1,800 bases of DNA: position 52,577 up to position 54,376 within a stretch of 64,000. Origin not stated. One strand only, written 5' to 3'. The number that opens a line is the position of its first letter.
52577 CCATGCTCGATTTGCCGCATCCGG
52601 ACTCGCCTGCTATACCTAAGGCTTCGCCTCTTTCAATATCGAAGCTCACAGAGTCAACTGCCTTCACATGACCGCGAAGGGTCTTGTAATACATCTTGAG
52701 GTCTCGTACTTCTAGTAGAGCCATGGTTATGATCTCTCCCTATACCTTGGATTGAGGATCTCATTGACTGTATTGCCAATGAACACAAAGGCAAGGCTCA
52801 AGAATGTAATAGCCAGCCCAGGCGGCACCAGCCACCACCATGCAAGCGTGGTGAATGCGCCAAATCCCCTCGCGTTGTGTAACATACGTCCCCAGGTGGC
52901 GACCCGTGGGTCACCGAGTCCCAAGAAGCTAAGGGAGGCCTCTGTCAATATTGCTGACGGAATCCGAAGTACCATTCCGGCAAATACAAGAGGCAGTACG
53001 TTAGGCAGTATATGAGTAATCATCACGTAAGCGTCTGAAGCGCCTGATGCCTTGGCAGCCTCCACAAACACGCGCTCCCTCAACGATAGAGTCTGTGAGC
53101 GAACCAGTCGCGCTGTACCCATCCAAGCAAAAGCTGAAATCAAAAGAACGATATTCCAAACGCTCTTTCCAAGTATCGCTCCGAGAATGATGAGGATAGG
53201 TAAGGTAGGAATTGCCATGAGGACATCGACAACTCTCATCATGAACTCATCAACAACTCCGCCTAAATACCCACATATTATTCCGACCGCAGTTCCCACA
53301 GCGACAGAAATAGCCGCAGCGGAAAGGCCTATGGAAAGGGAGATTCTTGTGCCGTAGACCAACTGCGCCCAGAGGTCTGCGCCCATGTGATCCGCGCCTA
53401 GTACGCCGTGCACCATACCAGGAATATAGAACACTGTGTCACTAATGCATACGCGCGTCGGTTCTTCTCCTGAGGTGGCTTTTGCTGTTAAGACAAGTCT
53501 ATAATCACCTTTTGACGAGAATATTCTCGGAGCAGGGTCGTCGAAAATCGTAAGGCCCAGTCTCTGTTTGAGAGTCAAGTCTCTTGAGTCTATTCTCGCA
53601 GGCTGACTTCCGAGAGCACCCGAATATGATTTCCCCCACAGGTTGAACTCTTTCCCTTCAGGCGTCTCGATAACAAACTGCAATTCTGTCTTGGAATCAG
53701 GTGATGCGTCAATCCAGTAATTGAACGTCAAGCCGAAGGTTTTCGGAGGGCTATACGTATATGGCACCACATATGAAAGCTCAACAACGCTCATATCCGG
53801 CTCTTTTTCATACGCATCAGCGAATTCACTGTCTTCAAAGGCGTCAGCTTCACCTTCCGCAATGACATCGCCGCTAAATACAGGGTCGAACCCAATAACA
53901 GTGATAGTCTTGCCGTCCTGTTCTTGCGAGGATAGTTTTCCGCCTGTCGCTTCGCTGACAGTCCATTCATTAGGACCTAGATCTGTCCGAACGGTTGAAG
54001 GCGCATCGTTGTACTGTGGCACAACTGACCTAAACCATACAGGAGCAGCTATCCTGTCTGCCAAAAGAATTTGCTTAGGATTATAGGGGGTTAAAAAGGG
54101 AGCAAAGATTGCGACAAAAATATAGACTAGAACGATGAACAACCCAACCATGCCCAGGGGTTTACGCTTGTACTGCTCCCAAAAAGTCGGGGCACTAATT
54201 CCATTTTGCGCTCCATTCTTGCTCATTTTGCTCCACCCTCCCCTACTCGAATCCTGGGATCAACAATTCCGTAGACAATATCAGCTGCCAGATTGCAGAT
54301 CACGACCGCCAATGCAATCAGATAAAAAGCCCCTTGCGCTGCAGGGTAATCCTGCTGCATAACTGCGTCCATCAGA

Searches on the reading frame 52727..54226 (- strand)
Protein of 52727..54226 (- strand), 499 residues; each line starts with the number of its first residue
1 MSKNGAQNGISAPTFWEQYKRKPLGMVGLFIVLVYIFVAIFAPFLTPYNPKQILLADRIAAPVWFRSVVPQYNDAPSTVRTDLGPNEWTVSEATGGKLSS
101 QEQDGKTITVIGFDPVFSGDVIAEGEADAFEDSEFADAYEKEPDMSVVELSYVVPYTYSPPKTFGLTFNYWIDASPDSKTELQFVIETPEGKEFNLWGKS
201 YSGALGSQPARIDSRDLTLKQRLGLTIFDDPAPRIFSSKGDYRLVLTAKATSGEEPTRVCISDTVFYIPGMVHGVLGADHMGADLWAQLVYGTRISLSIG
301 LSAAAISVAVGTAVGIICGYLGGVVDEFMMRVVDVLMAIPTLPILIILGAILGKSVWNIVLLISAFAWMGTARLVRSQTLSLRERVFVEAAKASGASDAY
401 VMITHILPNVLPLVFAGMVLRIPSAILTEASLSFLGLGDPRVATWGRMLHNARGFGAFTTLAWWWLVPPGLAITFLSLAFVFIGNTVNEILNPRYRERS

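Call 67: search_protein_families(library=pfam, proteins=[window:52727-54226:-], max_evalue=0.00001)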
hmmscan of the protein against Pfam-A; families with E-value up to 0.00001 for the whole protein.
window:52727-54226:- (499 aa): 2 families
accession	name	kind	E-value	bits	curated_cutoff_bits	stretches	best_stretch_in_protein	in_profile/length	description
PF00528.27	BPD_transp_1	-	1.6e-33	116.4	26.4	1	311-496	1-183/184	Binding-protein-dependent transport system inner membrane component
PF12911.12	OppC_N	-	5.3e-12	45.9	23.9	1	15-58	6-49/53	N-terminal TM domain of oligopeptide transport permease C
